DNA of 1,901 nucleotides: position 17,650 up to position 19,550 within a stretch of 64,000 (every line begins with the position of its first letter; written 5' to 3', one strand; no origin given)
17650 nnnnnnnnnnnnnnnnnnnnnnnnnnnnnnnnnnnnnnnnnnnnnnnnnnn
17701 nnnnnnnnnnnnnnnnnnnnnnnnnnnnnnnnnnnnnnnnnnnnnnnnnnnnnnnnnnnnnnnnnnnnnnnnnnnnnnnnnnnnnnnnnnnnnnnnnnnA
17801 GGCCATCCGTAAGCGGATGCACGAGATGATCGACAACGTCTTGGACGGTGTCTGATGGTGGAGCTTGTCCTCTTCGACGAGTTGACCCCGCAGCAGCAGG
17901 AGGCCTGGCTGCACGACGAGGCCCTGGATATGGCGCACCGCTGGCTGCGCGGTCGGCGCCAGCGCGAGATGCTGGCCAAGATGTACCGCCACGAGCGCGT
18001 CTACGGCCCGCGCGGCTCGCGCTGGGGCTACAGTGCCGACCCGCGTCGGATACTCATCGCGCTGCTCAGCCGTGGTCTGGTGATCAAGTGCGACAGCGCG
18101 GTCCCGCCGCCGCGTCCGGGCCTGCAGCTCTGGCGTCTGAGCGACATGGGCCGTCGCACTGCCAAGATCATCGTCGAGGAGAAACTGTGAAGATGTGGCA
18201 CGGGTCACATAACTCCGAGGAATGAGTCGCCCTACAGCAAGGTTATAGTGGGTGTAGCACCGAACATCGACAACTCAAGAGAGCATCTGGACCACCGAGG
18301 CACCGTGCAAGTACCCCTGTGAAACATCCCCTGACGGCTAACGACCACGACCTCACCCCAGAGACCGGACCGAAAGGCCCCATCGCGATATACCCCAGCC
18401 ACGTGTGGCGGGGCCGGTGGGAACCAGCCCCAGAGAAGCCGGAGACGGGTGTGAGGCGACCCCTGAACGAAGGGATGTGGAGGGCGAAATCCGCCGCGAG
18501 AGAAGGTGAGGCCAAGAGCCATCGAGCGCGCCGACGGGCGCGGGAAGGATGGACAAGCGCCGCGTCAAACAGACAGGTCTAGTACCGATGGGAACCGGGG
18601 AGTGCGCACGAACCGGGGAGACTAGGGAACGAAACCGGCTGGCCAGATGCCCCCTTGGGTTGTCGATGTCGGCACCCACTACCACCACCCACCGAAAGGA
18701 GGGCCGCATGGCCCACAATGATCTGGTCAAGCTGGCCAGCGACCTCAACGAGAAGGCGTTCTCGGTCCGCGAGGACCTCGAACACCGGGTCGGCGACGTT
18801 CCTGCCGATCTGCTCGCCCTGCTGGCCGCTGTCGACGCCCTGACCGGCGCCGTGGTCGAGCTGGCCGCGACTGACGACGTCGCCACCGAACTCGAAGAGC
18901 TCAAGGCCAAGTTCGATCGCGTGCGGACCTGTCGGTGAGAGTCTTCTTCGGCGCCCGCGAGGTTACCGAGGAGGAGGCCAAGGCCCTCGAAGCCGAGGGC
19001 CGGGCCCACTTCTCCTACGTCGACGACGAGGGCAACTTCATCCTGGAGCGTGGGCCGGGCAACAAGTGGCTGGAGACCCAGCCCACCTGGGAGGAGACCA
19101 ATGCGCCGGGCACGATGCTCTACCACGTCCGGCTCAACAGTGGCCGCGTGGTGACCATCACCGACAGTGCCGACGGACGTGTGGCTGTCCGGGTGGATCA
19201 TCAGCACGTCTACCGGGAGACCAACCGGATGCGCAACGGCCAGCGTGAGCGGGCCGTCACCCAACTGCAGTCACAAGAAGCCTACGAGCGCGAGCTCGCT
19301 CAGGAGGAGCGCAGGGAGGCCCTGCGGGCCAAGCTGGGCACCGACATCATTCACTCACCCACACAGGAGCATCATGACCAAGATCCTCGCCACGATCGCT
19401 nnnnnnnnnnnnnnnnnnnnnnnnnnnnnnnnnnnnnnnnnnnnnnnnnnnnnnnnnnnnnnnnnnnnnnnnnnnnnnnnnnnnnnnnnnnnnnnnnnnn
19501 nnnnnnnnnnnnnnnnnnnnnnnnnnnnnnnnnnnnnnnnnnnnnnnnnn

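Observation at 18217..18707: Orphan copy of the promoter element driving a 450-bp purine-rich non-coding region: candidate phage ncRNA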

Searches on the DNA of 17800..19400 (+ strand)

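Call 3: search_dna_similar(query=window:17800-19400:+, collection=phages, mode=near, max_rows=30)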
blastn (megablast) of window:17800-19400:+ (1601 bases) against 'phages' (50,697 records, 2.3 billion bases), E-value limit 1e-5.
Records with a match: 203; places in all: 203; records where one place covers at least 80% of the query: 203.
Best place of each record, by identity: >=99% 13; 95-99% 188; 80-90% 2.
By first word of the organism name: Mycobacterium 202; Mycolicibacterium 1.
By host as written in the record: Mycobacterium smegmatis mc2 155 157; Mycobacterium smegmatis mc#155 23; Mycobacterium sp. 6; Mycobacterium smegmatis mc2155 4; - 4; Mycobacterium smegmatius mc2 155 3; Mycobacterium smegmatis SN2 2; Mycobacterium 2; and 2 more.
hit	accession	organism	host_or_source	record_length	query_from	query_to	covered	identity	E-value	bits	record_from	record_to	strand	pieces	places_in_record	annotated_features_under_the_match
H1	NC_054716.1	Mycobacterium phage Cane17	Mycobacterium smegmatis mc2 155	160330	1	1601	100%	100.0%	0e+0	2957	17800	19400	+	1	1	57: hypothetical protein | 56: hypothetical protein | 54: hypothetical protein | 55: hypothetical protein | 53: helix-turn-helix DNA binding protein | and 1 other names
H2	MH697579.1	Mycobacterium phage Cane17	Mycobacterium smegmatis mc2 155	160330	1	1601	100%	100.0%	0e+0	2957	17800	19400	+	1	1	57: hypothetical protein | 56: hypothetical protein | 54: hypothetical protein | 55: hypothetical protein | 53: helix-turn-helix DNA binding protein | and 1 other names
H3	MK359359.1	Mycobacterium phage Colt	Mycobacterium smegmatis mc2 155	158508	1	1601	100%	99.9%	0e+0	2952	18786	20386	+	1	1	59: hypothetical protein | 58: hypothetical protein | 56: hypothetical protein | 57: hypothetical protein | 55: helix-turn-helix DNA binding protein | and 1 other names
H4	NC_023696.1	Mycobacterium phage Dandelion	Mycobacterium smegmatis mc2 155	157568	1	1601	100%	99.0%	0e+0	2869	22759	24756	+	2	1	71: hypothetical protein | 73: hypothetical protein | 72: hypothetical protein | 70: hypothetical protein | 74: hypothetical protein | and 1 other names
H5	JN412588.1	Mycobacterium phage Dandelion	Mycobacterium smegmatis mc2 155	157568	1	1601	100%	99.0%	0e+0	2869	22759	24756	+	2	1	71: hypothetical protein | 73: hypothetical protein | 72: hypothetical protein | 70: hypothetical protein | 74: hypothetical protein | and 1 other names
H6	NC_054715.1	Mycobacterium phage Bigswole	Mycobacterium smegmatis mc2 155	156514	1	1601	100%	99.1%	0e+0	2871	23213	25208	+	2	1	hypothetical protein (x6)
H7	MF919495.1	Mycobacterium phage Bigswole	Mycobacterium smegmatis mc2 155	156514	1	1601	100%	99.1%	0e+0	2871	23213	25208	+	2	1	hypothetical protein (x6)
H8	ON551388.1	Mycolicibacterium phage Kashi_SSH1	Mycolicibacterium smegmatis MC2 155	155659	1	1601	100%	98.8%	0e+0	2847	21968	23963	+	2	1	hypothetical protein (x6)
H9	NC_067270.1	Mycobacterium phage I3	Mycobacterium smegmatis SN2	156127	1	1601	100%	98.1%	0e+0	2786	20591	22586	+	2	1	71: hypothetical protein | 69: hypothetical protein | 70: hypothetical protein | 67: hypothetical protein | 68: hypothetical protein | and 2 other names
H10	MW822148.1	Mycobacterium phage I3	Mycobacterium smegmatis SN2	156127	1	1601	100%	98.1%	0e+0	2786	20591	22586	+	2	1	71: hypothetical protein | 69: hypothetical protein | 70: hypothetical protein | 67: hypothetical protein | 68: hypothetical protein | and 2 other names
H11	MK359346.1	Mycobacterium phage NoodleTree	Mycobacterium smegmatis mc2 155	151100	1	1601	92%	99.1%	0e+0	2674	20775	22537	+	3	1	68: hypothetical protein | 67: hypothetical protein | 65: hypothetical protein | 66: hypothetical protein | 64: helix-turn-helix DNA binding protein | and 1 other names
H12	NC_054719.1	Mycobacterium phage NoodleTree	Mycobacterium smegmatis mc2 155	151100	1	1601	92%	99.1%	0e+0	2674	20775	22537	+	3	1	68: hypothetical protein | 67: hypothetical protein | 65: hypothetical protein | 66: hypothetical protein | 64: helix-turn-helix DNA binding protein | and 1 other names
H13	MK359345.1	Mycobacterium phage QBert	Mycobacterium smegmatis mc2 155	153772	1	1601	92%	99.1%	0e+0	2674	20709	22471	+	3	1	62: hypothetical protein | 61: hypothetical protein | 59: hypothetical protein | 60: hypothetical protein | 58: helix-turn-helix DNA binding protein | and 1 other names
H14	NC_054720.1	Mycobacterium phage QBert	Mycobacterium smegmatis mc2 155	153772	1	1601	92%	99.1%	0e+0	2674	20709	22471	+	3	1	62: hypothetical protein | 61: hypothetical protein | 59: hypothetical protein | 60: hypothetical protein | 58: helix-turn-helix DNA binding protein | and 1 other names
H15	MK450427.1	Mycobacterium phage Adlitam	Mycobacterium smegmatis mc2 155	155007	1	1601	92%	99.1%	0e+0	2660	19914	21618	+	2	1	67: hypothetical protein | 66: hypothetical protein | 64: hypothetical protein | 65: hypothetical protein | 63: helix-turn-helix DNA binding protein | and 1 other names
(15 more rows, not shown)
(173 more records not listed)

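Call 7: get_annotated_region(hit=H4, flank=1500)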
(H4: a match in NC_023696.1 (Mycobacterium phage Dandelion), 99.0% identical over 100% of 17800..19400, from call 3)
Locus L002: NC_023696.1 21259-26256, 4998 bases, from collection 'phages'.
description: Mycobacterium phage Dandelion, complete genome.
organism: Mycobacterium phage Dandelion (NCBI taxid 1074305)
taxonomy: Viruses; Duplodnaviria; Heunggongvirae; Uroviricota; Caudoviricetes; Ceeclamvirinae; Bixzunavirus; Bixzunavirus dandelion
host: Mycobacterium smegmatis mc2 155; source: soil; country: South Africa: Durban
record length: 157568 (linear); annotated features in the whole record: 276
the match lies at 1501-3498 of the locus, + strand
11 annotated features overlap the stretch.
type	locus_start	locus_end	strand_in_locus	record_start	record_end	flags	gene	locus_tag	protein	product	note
CDS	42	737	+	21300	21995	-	66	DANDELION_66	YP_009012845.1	hypothetical protein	-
CDS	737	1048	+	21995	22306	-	67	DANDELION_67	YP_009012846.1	hypothetical protein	-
CDS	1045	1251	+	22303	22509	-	68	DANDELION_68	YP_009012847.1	hypothetical protein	-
CDS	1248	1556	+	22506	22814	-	69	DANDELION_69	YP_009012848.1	hypothetical protein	-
CDS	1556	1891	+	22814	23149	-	70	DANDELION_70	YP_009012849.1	hypothetical protein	-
CDS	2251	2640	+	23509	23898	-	71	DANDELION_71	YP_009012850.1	hypothetical protein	-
CDS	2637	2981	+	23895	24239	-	72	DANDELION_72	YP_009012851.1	hypothetical protein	-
CDS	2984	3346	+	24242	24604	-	73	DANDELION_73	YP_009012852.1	hypothetical protein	-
CDS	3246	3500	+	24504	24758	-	74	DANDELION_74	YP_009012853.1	hypothetical protein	-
CDS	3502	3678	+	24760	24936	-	75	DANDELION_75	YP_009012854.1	hypothetical protein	-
CDS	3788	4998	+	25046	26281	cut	76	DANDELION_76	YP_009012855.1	hypothetical protein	-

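Call 10: search_rna_families(source=window, start=18100, end=18800, threshold=evalue, max_evalue=10, show_alignments=3)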
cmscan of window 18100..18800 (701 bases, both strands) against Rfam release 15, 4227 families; matches with E-value up to 10: 2.
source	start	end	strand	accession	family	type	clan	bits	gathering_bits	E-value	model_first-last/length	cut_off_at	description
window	18100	18132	+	RF03847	mir-1538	Gene; miRNA;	-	14.7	78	8.6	25-58/58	5'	mir-1538 microRNA precursor family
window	18463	18541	+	RF02937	Clostridiales-2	Gene; sRNA;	-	13.6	58.6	3.5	1-82/82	no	Clostridiales-2 RNA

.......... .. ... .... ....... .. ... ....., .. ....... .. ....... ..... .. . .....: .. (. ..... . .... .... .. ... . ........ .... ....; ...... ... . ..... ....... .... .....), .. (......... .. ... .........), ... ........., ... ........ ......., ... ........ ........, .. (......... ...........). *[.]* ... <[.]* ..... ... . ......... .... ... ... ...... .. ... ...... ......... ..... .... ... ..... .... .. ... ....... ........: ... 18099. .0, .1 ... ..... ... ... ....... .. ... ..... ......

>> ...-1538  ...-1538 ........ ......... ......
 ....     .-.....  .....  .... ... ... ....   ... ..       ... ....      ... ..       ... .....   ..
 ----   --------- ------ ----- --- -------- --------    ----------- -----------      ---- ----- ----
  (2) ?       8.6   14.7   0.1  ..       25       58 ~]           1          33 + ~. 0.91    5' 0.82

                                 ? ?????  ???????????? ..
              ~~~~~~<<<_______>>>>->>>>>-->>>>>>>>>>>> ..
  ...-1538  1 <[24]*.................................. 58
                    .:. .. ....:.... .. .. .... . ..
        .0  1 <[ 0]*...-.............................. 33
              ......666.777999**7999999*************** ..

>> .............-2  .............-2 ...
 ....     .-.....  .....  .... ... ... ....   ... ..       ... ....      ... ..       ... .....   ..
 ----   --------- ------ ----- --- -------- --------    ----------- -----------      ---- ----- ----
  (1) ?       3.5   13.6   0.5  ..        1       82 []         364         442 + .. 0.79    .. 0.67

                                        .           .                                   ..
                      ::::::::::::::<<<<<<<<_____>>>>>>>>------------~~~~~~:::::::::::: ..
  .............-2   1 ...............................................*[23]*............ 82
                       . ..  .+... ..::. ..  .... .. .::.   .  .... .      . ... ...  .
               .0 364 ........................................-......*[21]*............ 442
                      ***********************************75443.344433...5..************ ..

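Call 12: search_dna_similar(query=window:18191-18707:+, collection=phages, mode=distant, max_rows=60, rows=spread)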
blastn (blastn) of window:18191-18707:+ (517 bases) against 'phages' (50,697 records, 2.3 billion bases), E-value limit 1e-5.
Records with a match: 204; places in all: 204; records where one place covers at least 80% of the query: 204.
Best place of each record, by identity: >=99% 201; 95-99% 2; 60-80% 1.
By first word of the organism name: Mycobacterium 203; Mycolicibacterium 1.
By host as written in the record: Mycobacterium smegmatis mc2 155 158; Mycobacterium smegmatis mc#155 23; Mycobacterium sp. 6; Mycobacterium smegmatis mc2155 4; - 4; Mycobacterium smegmatius mc2 155 3; Mycobacterium 2; Mycobacterium smegmatis SN2 2; and 2 more.
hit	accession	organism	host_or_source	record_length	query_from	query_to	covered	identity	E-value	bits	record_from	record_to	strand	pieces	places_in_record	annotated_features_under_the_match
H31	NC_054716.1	Mycobacterium phage Cane17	Mycobacterium smegmatis mc2 155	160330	1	517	100%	100.0%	0e+0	933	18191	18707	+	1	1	55: hypothetical protein | 56: hypothetical protein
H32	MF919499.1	Mycobacterium phage Daffodil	Mycobacterium smegmatis mc2 155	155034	1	517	100%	99.8%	0e+0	929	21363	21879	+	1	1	hypothetical protein (x3)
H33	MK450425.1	Mycobacterium phage Shelob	Mycobacterium smegmatis mc2 155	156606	1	517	100%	99.8%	0e+0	929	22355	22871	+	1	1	68: hypothetical protein | 69: hypothetical protein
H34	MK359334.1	Mycobacterium phage Delilah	Mycobacterium smegmatis mc2 155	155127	1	517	100%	99.8%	0e+0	929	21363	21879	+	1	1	66: hypothetical protein | 67: hypothetical protein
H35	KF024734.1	Mycobacterium phage Shrimp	Mycobacterium smegmatis mc2 155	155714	1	517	100%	99.8%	0e+0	929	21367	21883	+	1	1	66: hypothetical protein | 67: hypothetical protein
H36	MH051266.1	Mycobacterium phage MikeLiesIn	Mycobacterium smegmatis mc2 155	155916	1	517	100%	99.8%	0e+0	929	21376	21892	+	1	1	66: hypothetical protein | 67: hypothetical protein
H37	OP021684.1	Mycobacterium phage YemiJoy2021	Mycobacterium smegmatis mc2 155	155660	1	517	100%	99.8%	0e+0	929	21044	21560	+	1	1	66: hypothetical protein | 67: hypothetical protein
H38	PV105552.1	Mycobacterium phage Asterius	Mycobacterium smegmatis mc#155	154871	1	517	100%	99.6%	0e+0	924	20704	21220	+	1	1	67: hypothetical protein | 66: hypothetical protein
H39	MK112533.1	Mycobacterium phage Bonray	Mycobacterium smegmatis mc2 155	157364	1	517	100%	99.6%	0e+0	924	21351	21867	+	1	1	66: hypothetical protein | 67: hypothetical protein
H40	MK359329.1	Mycobacterium phage Kamryn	Mycobacterium smegmatis mc2 155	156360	1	517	100%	99.6%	0e+0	924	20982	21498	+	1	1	65: hypothetical protein | 66: hypothetical protein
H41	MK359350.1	Mycobacterium phage Nidhogg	Mycobacterium smegmatis mc2 155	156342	1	517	100%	99.6%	0e+0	924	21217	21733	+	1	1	66: hypothetical protein | 67: hypothetical protein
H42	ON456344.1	Mycobacterium phage Mikro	Mycobacterium smegmatis mc2 155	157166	1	517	100%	99.6%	0e+0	924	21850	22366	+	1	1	64: hypothetical protein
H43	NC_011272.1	Mycobacterium phage Rizal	-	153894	1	517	100%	99.6%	0e+0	924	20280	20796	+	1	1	64: gp64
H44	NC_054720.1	Mycobacterium phage QBert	Mycobacterium smegmatis mc2 155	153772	1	517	100%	99.6%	0e+0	924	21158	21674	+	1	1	60: hypothetical protein | 61: hypothetical protein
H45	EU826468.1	Mycobacterium phage Spud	Mycobacterium sp.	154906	1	517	100%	99.6%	0e+0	924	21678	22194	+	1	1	66: hypothetical protein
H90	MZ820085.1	Mycobacterium phage ScoobyDoobyDoo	Mycobacterium smegmatis mc2 155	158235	75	489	80%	67.3%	6e-13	81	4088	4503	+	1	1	none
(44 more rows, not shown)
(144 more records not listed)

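Call 15: get_annotated_region(hit=H90, flank=2500)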
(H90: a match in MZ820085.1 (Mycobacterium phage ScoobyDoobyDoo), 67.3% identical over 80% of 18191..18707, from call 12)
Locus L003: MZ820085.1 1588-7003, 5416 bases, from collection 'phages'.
description: Mycobacterium phage ScoobyDoobyDoo, complete genome.
organism: Mycobacterium phage ScoobyDoobyDoo (NCBI taxid 2871542)
taxonomy: Viruses; Duplodnaviria; Heunggongvirae; Uroviricota; Caudoviricetes; Ceeclamvirinae; Myrnavirus
host: Mycobacterium smegmatis mc2 155; source: soil; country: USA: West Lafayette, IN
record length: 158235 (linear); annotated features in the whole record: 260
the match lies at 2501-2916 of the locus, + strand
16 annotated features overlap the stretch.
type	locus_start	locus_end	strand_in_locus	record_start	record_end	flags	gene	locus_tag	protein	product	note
CDS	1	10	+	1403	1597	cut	5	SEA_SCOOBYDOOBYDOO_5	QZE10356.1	hypothetical protein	-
CDS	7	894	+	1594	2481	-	6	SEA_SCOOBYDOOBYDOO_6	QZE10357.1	nucleotidyltransferase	-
CDS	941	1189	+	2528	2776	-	7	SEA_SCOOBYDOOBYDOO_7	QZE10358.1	membrane protein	-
CDS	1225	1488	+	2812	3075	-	8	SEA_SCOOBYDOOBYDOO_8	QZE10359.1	hypothetical protein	-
CDS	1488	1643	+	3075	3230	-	9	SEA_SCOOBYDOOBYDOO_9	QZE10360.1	hypothetical protein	-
CDS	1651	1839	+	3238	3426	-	10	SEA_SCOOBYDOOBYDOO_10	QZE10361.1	hypothetical protein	-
CDS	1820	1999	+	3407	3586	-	11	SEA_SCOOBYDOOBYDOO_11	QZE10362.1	hypothetical protein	-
CDS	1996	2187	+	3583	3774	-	12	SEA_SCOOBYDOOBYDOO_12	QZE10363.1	hypothetical protein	-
CDS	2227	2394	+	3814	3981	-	13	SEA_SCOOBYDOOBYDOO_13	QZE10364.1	hypothetical protein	-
CDS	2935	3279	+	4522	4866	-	14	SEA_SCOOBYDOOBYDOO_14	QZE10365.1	hypothetical protein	-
CDS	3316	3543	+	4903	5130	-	15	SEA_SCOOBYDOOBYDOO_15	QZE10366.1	hypothetical protein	-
CDS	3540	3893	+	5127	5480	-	16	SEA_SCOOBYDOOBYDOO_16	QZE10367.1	hypothetical protein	-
CDS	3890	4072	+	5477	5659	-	17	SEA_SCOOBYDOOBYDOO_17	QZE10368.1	hypothetical protein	-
CDS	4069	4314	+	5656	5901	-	18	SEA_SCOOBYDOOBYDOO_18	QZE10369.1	hypothetical protein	-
CDS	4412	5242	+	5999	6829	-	19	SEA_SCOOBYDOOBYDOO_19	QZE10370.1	hypothetical protein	-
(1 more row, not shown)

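Call 18: search_dna_similar(query=L003:2395-2934:+, collection=phages, mode=distant, max_rows=20, max_evalue=0.01)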
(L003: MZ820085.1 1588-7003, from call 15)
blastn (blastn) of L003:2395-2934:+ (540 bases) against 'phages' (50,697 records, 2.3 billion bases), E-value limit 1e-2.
Records with a match: 208; places in all: 208; records where one place covers at least 80% of the query: 1.
Best place of each record, by identity: >=99% 1; 60-80% 207.
By first word of the organism name: Mycobacterium 207; Mycolicibacterium 1.
By host as written in the record: Mycobacterium smegmatis mc2 155 160; Mycobacterium smegmatis mc#155 23; Mycobacterium sp. 7; - 4; Mycobacterium smegmatis mc2155 4; Mycobacterium smegmatius mc2 155 3; Mycobacterium smegmatis SN2 2; Mycobacterium 2; and 3 more.
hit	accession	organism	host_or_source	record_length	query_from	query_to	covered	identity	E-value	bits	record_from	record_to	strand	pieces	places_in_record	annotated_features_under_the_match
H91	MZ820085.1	Mycobacterium phage ScoobyDoobyDoo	Mycobacterium smegmatis mc2 155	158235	1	540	100%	100.0%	0e+0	975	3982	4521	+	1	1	none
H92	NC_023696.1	Mycobacterium phage Dandelion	Mycobacterium smegmatis mc2 155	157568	107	522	77%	68.0%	4e-15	89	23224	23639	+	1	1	71: hypothetical protein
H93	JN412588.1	Mycobacterium phage Dandelion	Mycobacterium smegmatis mc2 155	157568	107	522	77%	68.0%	4e-15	89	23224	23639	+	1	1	71: hypothetical protein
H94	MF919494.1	Mycobacterium phage BeanWater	Mycobacterium smegmatis mc2 155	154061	107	522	77%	67.7%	5e-14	85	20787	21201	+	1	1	hypothetical protein (x2)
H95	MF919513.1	Mycobacterium phage Koguma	Mycobacterium smegmatis mc2 155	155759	107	522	77%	67.7%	5e-14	85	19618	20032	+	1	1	hypothetical protein (x3)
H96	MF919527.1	Mycobacterium phage Phox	Mycobacterium smegmatis mc2 155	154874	107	522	77%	67.7%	5e-14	85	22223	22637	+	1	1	hypothetical protein (x2)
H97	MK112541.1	Mycobacterium phage Jessibeth14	Mycobacterium smegmatis mc2 155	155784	107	522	77%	67.7%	5e-14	85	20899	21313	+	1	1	64: hypothetical protein | 65: hypothetical protein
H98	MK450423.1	Mycobacterium phage Stubby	Mycobacterium smegmatis mc2 155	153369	107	522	77%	67.7%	5e-14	85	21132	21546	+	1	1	61: hypothetical protein | 62: hypothetical protein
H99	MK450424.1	Mycobacterium phage Melpomini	Mycobacterium smegmatis mc2 155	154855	107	522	77%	67.7%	5e-14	85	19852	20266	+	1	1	61: hypothetical protein | 62: hypothetical protein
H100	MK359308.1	Mycobacterium phage Shaqnato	Mycobacterium smegmatis mc2 155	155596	107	522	77%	67.7%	5e-14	85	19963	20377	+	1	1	60: hypothetical protein | 61: hypothetical protein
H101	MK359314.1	Mycobacterium phage Ewok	Mycobacterium smegmatis mc2 155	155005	107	522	77%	67.7%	5e-14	85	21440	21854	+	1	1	66: hypothetical protein | 67: hypothetical protein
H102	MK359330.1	Mycobacterium phage Iota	Mycobacterium smegmatis mc2 155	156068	107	522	77%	67.7%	5e-14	85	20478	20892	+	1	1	60: hypothetical protein | 61: hypothetical protein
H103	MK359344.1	Mycobacterium phage Napoleon13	Mycobacterium smegmatis mc2 155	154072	107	522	77%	67.7%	5e-14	85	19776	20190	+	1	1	63: hypothetical protein | 64: hypothetical protein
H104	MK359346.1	Mycobacterium phage NoodleTree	Mycobacterium smegmatis mc2 155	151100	107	522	77%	67.7%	5e-14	85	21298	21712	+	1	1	66: hypothetical protein | 67: hypothetical protein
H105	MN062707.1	Mycobacterium phage Grungle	Mycobacterium smegmatis mc2 155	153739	107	522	77%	67.7%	5e-14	85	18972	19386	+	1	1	none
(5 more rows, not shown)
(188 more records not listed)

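Call 52: search_rna_families(source=window, start=18560, end=18680, threshold=evalue, max_evalue=10, show_alignments=3)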
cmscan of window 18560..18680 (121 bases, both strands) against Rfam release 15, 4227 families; matches with E-value up to 10: 1.
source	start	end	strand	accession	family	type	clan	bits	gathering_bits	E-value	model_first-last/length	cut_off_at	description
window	18587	18629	-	RF01974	H19_3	Gene; lncRNA;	-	9.6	46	6.5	79-116/116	no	H19 conserved region 3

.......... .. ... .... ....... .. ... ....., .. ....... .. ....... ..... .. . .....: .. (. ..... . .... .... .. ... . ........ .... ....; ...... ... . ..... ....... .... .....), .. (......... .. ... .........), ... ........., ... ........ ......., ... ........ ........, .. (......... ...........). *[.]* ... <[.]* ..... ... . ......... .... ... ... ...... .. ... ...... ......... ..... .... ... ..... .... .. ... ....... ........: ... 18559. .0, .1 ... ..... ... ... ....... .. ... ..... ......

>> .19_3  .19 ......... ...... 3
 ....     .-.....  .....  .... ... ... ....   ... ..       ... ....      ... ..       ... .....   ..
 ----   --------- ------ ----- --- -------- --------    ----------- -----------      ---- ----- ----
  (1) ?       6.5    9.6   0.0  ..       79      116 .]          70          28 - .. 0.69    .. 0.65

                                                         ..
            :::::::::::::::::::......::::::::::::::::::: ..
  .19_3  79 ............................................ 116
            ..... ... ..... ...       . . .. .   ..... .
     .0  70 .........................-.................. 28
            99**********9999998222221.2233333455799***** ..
